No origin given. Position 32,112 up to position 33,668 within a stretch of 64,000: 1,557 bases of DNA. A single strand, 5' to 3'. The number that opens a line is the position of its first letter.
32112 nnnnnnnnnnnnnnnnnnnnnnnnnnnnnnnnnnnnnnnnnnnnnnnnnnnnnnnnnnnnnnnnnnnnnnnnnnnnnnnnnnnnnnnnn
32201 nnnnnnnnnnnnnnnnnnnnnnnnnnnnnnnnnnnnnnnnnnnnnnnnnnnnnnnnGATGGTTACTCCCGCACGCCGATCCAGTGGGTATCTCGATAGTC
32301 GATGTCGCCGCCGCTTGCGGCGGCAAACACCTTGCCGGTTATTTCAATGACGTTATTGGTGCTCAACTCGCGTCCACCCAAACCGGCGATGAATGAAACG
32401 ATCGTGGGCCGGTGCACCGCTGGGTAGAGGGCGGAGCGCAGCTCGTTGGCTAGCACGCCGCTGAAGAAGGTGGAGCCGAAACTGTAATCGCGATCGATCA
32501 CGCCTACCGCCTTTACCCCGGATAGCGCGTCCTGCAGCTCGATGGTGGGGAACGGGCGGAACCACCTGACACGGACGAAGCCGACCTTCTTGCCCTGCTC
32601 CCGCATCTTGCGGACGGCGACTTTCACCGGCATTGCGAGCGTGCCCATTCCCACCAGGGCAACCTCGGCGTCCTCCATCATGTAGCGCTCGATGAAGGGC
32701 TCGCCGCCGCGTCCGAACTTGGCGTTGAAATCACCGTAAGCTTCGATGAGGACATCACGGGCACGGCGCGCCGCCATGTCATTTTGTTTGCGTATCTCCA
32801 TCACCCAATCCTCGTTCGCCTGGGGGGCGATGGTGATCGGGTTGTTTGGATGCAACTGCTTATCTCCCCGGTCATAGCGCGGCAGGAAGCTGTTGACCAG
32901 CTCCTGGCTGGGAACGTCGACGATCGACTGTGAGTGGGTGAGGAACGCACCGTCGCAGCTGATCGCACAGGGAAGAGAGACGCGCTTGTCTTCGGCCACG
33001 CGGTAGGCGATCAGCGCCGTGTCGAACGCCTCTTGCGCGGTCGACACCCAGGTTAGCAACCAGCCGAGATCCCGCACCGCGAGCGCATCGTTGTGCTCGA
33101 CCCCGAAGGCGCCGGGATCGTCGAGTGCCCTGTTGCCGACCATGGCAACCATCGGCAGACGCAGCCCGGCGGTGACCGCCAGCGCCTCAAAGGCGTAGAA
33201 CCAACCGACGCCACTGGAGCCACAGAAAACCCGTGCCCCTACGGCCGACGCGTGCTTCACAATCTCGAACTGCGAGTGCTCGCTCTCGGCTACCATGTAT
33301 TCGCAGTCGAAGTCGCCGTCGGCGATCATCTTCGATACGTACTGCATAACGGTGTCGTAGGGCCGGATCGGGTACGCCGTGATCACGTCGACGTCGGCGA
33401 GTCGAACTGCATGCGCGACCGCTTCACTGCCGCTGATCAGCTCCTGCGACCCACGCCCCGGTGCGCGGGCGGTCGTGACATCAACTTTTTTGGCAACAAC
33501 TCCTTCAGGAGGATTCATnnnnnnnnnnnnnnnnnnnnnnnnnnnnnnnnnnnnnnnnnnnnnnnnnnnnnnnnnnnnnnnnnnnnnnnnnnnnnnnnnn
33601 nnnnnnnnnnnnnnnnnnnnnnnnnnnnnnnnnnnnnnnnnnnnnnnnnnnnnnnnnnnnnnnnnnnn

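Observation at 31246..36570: Three-subunit 2-oxoacid:ferredoxin oxidoreductase with oxalate-oxidoreductase hallmarks, wired to its own ferredoxin and an FprA-type NADPH reductase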

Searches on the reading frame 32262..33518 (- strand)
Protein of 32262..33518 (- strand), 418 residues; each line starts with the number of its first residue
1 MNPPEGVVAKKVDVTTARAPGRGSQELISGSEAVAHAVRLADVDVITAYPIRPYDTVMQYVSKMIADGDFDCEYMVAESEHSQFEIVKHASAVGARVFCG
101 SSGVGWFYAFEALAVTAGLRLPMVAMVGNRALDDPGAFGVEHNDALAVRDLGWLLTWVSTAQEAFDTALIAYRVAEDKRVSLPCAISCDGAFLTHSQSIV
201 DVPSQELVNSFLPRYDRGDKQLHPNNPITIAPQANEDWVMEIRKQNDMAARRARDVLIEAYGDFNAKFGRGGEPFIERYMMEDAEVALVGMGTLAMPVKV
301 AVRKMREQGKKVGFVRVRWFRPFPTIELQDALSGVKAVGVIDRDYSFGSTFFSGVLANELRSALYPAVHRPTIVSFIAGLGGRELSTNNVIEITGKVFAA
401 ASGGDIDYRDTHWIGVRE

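Call 8: search_protein_families(library=pfam, proteins=[window:32262-33518:-])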
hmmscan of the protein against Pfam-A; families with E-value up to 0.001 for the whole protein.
window:32262-33518:- (418 aa): 2 families
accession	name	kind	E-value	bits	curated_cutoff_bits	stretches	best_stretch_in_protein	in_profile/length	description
PF01855.24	POR_N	-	1.2e-56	192.5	27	1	37-256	2-225/231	Pyruvate flavodoxin/ferredoxin oxidoreductase, thiamine diP-bdg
PF17147.9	PFOR_II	-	2e-29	102.4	27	1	284-389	1-101/102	Pyruvate:ferredoxin oxidoreductase core domain II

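Call 9: search_protein_families(library=ncbifam, proteins=[window:32262-33518:-])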
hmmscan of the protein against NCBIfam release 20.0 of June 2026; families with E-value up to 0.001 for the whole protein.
window:32262-33518:- (418 aa): 13 families
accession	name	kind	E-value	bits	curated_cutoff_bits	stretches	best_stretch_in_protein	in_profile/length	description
NF045791.1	OxalOxredalpha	equivalog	4.8e-115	384.8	500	1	24-414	3-391/395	oxalate oxidoreductase subunit alpha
NF040682.1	PorA_Arch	equivalog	2.2e-103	346.2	550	1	26-418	4-387/387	pyruvate synthase subunit PorA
NF006233.0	PRK08367.1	equivalog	1.1e-88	297.8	625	1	26-417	5-390/394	pyruvate ferredoxin oxidoreductase subunit alpha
NF045764.1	PhenlGlyoxDHPadG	equivalog_domain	6.1e-81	271.9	700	1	28-405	5-387/398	NADH-dependent phenylglyoxylate dehydrogenase subunit alpha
NF007201.0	PRK09622.1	equivalog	5.8e-80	269.2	590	1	25-417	10-398/405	2-oxoacid:ferredoxin oxidoreductase subunit alpha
NF006232.0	PRK08366.1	equivalog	3e-79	266.5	646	1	25-413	7-389/394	2-ketoisovalerate ferredoxin oxidoreductase subunit alpha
NF005507.0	PRK07119.1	subfamily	5.4e-26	91.2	399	1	25-341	4-304/352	3-methyl-2-oxobutanoate dehydrogenase subunit VorB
TIGR02176.1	pyruv_ox_red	equivalog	1.5e-25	89.3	911.35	1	28-393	4-374/1167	pyruvate:ferredoxin (flavodoxin) oxidoreductase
TIGR03710.1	OAFO_sf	subfamily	4e-20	71.9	482.75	2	14-130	182-296/561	2-oxoacid:acceptor oxidoreductase subunit alpha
NF006412.0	PRK08659.1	equivalog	1.5e-17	63.9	411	2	276-340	267-331/378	2-oxoacid:acceptor oxidoreductase subunit alpha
NF007206.0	PRK09627.1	equivalog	6.1e-13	48.5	579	2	276-338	267-329/375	2-oxoglutarate synthase subunit alpha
TIGR03336.1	IOR_alpha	equivalog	2e-09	36.3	650.9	1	25-203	2-175/595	indolepyruvate ferredoxin oxidoreductase subunit alpha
NF041170.1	Oxoac_fdxalpha_Archa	equivalog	4.7e-07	28.5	800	1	279-345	515-582/636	2-oxoacid:ferredoxin oxidoreductase subunit alpha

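Call 10: search_solved_structures(query=window:32262-33518:-, show_alignments=2)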
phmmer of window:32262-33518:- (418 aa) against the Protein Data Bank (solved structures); distinct sequences matched with E-value up to 0.001: 7.
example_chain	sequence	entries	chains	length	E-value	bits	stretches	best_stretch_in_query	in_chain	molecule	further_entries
5c4i_A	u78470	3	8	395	1.3e-97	330.3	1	26-414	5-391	Oxalate oxidoreductase subunit alpha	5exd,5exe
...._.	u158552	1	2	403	2.3e-67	230.7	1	24-397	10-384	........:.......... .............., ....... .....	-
6cin_A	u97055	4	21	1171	2e-17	66.3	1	26-390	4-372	PYRUVATE-FERREDOXIN OXIDOREDUCTASE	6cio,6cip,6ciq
7plm_A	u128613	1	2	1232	3.8e-14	55.5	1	29-388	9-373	Pyruvate:ferredoxin oxidoreductase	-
1b0p_A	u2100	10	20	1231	4.1e-14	55.4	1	29-388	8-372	PROTEIN (PYRUVATE-FERREDOXIN OXIDOREDUCTASE) | Pyruvate-Ferredoxin Oxidoreductase | PYRUVATE FERREDOXIN OXIDOREDUCTASE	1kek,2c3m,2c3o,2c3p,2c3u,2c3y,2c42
1yd7_A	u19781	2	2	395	4.7e-12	48.6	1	23-324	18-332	2-keto acid:ferredoxin oxidoreductase subunit alpha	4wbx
8ys5_A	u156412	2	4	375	0.00012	24.2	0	279-332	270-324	2-oxoglutarate synthase subunit alpha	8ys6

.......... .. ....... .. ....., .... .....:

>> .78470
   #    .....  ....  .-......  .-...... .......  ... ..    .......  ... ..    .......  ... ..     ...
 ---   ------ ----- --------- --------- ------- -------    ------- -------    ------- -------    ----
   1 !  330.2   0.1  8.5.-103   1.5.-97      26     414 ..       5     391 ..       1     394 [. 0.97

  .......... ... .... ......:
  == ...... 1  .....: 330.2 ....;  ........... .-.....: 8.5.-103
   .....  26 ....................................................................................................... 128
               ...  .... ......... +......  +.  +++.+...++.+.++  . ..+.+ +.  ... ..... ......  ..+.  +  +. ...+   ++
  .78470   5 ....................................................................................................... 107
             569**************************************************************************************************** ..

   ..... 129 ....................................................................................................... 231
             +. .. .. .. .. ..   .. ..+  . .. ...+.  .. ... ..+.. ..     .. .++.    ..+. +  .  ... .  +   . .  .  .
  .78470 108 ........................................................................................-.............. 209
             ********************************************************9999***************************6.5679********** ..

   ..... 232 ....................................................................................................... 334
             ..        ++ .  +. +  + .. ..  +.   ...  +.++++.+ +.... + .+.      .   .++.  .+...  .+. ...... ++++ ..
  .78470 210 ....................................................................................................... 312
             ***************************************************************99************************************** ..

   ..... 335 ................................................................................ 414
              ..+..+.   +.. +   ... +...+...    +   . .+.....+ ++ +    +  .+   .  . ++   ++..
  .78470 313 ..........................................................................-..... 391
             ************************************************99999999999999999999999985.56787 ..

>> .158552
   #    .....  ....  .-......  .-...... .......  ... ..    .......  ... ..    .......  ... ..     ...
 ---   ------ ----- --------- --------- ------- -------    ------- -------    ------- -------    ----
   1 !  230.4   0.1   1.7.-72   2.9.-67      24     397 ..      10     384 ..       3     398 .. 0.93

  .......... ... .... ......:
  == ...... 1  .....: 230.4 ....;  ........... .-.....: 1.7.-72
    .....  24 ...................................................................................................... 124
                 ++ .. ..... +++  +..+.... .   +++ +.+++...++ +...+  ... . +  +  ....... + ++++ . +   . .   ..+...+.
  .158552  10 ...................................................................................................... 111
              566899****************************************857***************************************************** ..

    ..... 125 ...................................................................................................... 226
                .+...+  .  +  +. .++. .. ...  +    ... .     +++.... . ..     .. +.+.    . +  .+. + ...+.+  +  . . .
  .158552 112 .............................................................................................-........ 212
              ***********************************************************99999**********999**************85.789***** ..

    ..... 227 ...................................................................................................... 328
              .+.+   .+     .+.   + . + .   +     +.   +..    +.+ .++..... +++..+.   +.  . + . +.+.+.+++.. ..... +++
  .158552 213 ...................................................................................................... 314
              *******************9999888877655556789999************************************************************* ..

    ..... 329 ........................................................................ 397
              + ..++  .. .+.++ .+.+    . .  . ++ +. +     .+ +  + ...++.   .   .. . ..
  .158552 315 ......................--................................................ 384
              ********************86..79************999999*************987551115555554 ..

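Call 13: find_homologous_proteins(query=window:32262-33518:-, max_evalue=1e-20)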
Query window:32262-33518:- (418 aa): 5399 proteins with E <= 1e-20 among 8000 candidates; the best 120 are listed.
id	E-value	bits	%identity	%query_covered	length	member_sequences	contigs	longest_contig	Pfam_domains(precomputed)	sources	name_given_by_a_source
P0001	8.4e-276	932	98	100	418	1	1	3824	PF01855.25,PF17147.10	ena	-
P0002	2.3e-275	931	98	100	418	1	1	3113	PF01855.25,PF17147.10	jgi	-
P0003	2.5e-274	927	98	100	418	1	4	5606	PF01855.25,PF17147.10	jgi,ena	-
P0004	6.7e-273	923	98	100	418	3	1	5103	PF01855.25,PF17147.10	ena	-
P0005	4.2e-246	834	88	100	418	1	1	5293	PF01855.25,PF17147.10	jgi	-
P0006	3.1e-245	831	87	100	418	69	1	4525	PF01855.25,PF17147.10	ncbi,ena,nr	ncbi:MAG: pyruvate ferredoxin oxidoreductase [Gammaproteobacteria bacterium]|nr:pyruvate ferredoxin 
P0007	2.9e-244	828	88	100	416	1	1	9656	PF01855.25,PF17147.10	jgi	jgi:pyruvate ferredoxin oxidoreductase alpha subunit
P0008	2.7e-242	822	86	100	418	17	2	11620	PF01855.25,PF17147.10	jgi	jgi:pyruvate ferredoxin oxidoreductase alpha subunit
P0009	2.8e-242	822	86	100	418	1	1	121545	PF01855.25,PF17147.10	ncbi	-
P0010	4.3e-242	821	86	100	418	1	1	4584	PF01855.25,PF17147.10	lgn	-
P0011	2.7e-241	818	86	100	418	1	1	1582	PF01855.25,PF17147.10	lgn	-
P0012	1.2e-240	816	85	100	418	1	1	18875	PF01855.25,PF17147.10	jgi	jgi:pyruvate ferredoxin oxidoreductase alpha subunit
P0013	1.4e-240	816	85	100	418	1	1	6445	PF01855.25,PF17147.10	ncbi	-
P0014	1.6e-240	816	86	100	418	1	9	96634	PF01855.25,PF17147.10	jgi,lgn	jgi:pyruvate ferredoxin oxidoreductase alpha subunit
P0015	8.8e-240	813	85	100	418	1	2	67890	PF01855.25,PF17147.10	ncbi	-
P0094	2.8e-223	759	80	100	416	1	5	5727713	PF01855.25,PF17147.10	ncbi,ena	-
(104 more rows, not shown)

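Call 19: find_related_loci(query=window:32262-33518:-, collection=genome_contigs, flank=10000)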
Query window:32262-33518:- (418 aa) in genome_contigs; peptide patterns used: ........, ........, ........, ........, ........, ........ (x = any residue, [..] = any of these).
563 stretches matched a pattern; 518 encode a relative of the query (tblastn E <= 1e-3); the best 80 are kept; 80 distinct loci.
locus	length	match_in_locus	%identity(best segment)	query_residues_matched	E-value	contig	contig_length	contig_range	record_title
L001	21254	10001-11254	88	1-418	0e+0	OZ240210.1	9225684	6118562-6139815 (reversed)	MAG: Candidatus Marinacidobacterales bacterium isolate 0d31ad60-220b-4e30-b965-f5e03541a285 genome assembly, chromosome:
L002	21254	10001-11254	87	1-418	0e+0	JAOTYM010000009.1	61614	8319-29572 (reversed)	MAG: Gammaproteobacteria bacterium isolate 21_Jan_SF_Bin47 21_Jan_SF_Bin47_scaffold_202_c1, whole genome shotgun sequenc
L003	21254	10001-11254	86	1-418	0e+0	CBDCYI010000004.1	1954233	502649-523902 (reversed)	MAG: Candidatus Marinacidobacterales bacterium isolate b59a947e-d931-455a-aa23-38fe8c6b6c4e genome assembly, contig: con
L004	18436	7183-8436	88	1-418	0e+0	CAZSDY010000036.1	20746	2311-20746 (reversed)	MAG TPA_asm: uncultured Ectothiorhodospiraceae bacterium isolate binchicken_co275_180 genome assembly, contig: NODE_3289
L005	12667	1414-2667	88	1-418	0e+0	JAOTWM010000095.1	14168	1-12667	MAG: Gammaproteobacteria bacterium isolate 13_May_SF_Bin80 13_May_SF_Bin80_scaffold_3388_c1, whole genome shotgun sequen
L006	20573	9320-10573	86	1-418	0e+0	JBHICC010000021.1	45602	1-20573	MAG: Acidiferrobacterales bacterium isolate FS_2_bin.10 NODE_89_length_45602_cov_7.323139, whole genome shotgun sequence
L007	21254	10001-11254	86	1-418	0e+0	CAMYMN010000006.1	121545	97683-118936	MAG: uncultured Gammaproteobacteria bacterium isolate ES_Gamma_065 genome assembly, contig: scaffold_166, whole genome s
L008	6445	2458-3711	85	1-418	0e+0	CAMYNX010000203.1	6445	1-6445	MAG: uncultured Gammaproteobacteria bacterium isolate FCS_M_Gamma_074 genome assembly, contig: scaffold_13074, whole gen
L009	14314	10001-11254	85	1-418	0e+0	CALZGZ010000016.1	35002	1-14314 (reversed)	MAG: uncultured Gammaproteobacteria bacterium isolate FCS_M_Gamma_077 genome assembly, contig: k121_33690, whole genome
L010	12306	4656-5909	84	1-418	0e+0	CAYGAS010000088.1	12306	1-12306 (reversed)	MAG TPA_asm: uncultured Nitrospiraceae bacterium isolate ERP108616_co1_40 genome assembly, contig: k119_73697, whole gen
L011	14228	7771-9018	84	1-418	0e+0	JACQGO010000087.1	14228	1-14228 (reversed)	MAG: Betaproteobacteria bacterium isolate NC_groundwater_1075_Ag_S2p5_65_1559 S_2p5_S6_coassembly_k141_550741, whole gen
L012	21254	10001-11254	82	1-418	0e+0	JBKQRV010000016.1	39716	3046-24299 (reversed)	MAG: Alphaproteobacteria bacterium isolate MGr3G3H3I__bin_160 MGr3G3H3I_000000029252, whole genome shotgun sequence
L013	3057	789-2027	82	1-418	0e+0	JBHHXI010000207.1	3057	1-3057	MAG: Rhodospirillales bacterium isolate D_2_bin.24 NODE_24902_length_3057_cov_11.338108, whole genome shotgun sequence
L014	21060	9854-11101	82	1-418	0e+0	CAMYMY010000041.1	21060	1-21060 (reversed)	MAG: uncultured Kiloniellales bacterium isolate FCS_M_Alpha_09 genome assembly, contig: scaffold_3565, whole genome shot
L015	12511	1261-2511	82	1-418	0e+0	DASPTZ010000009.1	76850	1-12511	MAG TPA_asm: Casimicrobiaceae bacterium isolate SMAG_U12290 k141_1474407, whole genome shotgun sequence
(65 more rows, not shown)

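Call 41: search_protein_representatives(protein=window:32262-33518:-)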
Query: 418 residues. Proteins with E-value up to 0.001 (for the whole library): 4099; up to 1e-10: 1899; up to 1e-30: 439. The best 150 are listed.
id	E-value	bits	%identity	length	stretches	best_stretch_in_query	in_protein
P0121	1.9e-178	609.8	68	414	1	15-417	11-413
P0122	3.8e-150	516.6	69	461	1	20-352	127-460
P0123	3.8e-142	490.2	68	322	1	97-417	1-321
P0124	3.4e-128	444.3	73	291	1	25-298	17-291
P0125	3.2e-116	404.8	75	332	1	20-251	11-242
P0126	8.2e-114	396.9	68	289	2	23-186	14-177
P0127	3.1e-110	385.1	49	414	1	18-417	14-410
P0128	1.3e-101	356.8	68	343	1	108-344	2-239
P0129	8.7e-96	337.6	43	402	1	19-418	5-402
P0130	6.0e-95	334.8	63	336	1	169-418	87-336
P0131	7.8e-95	334.4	60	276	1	152-417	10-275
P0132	1.7e-89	316.9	68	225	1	24-229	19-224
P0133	4.1e-88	312.3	68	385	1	22-223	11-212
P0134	1.6e-85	303.7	63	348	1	182-404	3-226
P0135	4.0e-82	292.6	41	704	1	26-414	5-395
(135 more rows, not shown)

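Call 57: find_encoding_contigs(protein=P0127, flank=8000, max_places=4)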
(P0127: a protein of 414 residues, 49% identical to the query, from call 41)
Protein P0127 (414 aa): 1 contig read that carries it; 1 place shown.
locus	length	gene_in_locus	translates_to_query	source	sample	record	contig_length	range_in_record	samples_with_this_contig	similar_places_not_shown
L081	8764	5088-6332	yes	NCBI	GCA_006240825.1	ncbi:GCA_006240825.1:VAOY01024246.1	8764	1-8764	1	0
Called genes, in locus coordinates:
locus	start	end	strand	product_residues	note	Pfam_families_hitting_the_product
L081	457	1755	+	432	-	PF07690:MFS_1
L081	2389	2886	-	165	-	PF13404:HTH_AsnC-type, PF13412:HTH_24, PF01037:AsnC_trans_reg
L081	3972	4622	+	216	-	-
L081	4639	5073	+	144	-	PF13187:Fer4_9 (faint), PF12837:Fer4_6 (weak), PF13237:Fer4_10, PF14697:Fer4_21, PF12838:Fer4_7 (weak), PF25160:LdpA_Fe-S-bd (weak), PF00037:Fer4, PF12837:Fer4_6 (weak), +4 more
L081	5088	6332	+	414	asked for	PF01855:POR_N, PF17147:PFOR_II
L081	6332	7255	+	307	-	PF02775:TPP_enzyme_C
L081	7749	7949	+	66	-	-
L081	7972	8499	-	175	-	-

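Call 58: find_encoding_contigs(protein=P0094, flank=10000, max_places=3)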
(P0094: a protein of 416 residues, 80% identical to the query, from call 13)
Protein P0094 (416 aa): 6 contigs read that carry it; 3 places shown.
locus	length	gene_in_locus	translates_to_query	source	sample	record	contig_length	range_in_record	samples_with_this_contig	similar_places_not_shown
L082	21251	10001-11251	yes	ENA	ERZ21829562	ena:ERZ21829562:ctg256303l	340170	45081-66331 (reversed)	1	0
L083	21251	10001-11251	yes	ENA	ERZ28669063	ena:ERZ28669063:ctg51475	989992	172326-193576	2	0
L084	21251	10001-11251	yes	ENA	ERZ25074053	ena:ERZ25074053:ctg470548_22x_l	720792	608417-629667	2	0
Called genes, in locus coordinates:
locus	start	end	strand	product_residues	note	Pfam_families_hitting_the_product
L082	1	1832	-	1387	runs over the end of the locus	PF04563:RNA_pol_Rpb2_1, PF04561:RNA_pol_Rpb2_2, PF04565:RNA_pol_Rpb2_3, PF10385:RNA_pol_Rpb2_45, PF00562:RNA_pol_Rpb2_6, PF04560:RNA_pol_Rpb2_7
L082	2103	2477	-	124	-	PF16320:Ribosomal_L12_N, PF00542:Ribosomal_L12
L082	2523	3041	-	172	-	PF00466:Ribosomal_L10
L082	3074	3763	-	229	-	PF00687:Ribosomal_L1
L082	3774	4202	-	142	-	PF03946:Ribosomal_L11_N, PF00298:Ribosomal_L11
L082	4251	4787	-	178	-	PF02357:NusG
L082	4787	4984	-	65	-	PF00584:SecE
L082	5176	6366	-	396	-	PF00009:GTP_EFTU, PF03144:GTP_EFTU_D2, PF03143:GTP_EFTU_D3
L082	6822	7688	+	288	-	PF08032:SpoU_sub_bind, PF00588:SpoU_methylase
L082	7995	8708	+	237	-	PF00392:GntR, PF01325:Fe_dep_repress (faint), PF07729:FCD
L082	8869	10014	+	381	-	PF14697:Fer4_21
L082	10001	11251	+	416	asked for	PF01855:POR_N, PF17147:PFOR_II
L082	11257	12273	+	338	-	PF02775:TPP_enzyme_C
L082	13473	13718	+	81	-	PF01609:DDE_Tnp_1 (weak), PF13751:DDE_Tnp_1_6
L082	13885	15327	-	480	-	PF00199:Catalase, PF06628:Catalase-rel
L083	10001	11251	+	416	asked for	PF01855:POR_N, PF17147:PFOR_II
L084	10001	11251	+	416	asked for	PF01855:POR_N, PF17147:PFOR_II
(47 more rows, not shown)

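Call 59: search_dna_similar(query=window:32262-33518:-, collection=plasmids, mode=protein, max_evalue=1e-60, max_rows=30)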
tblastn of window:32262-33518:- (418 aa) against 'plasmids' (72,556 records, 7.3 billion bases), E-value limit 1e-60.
Records with a match: 3; places in all: 3; records where one place covers at least 80% of the query: 3.
Best place of each record, by identity: <60% 3.
By first word of the organism name: Sulfurovum 1; Peptoclostridium 1; Acetoanaerobium 1.
By predicted mobility (MOB-suite, as given by PLSDB): non-mobilizable 3.
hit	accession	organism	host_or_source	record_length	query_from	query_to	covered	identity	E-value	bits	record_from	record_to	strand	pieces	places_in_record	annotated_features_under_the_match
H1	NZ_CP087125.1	Sulfurovum mangrovi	Mangrove sediment,mangrove sediment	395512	25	417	94%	35.5%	6e-62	223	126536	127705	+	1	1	2-oxoacid:ferredoxin oxidoreductase subunit alpha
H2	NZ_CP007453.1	Peptoclostridium acidaminophilum DSM 3953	black mud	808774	21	418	95%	34.8%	7e-68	241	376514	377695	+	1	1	porA: pyruvate ferredoxin oxidoreductase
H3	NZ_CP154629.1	Acetoanaerobium noterae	cell culture,Sludge of a digestion ...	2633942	28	397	89%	35.1%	2e-66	236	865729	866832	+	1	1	none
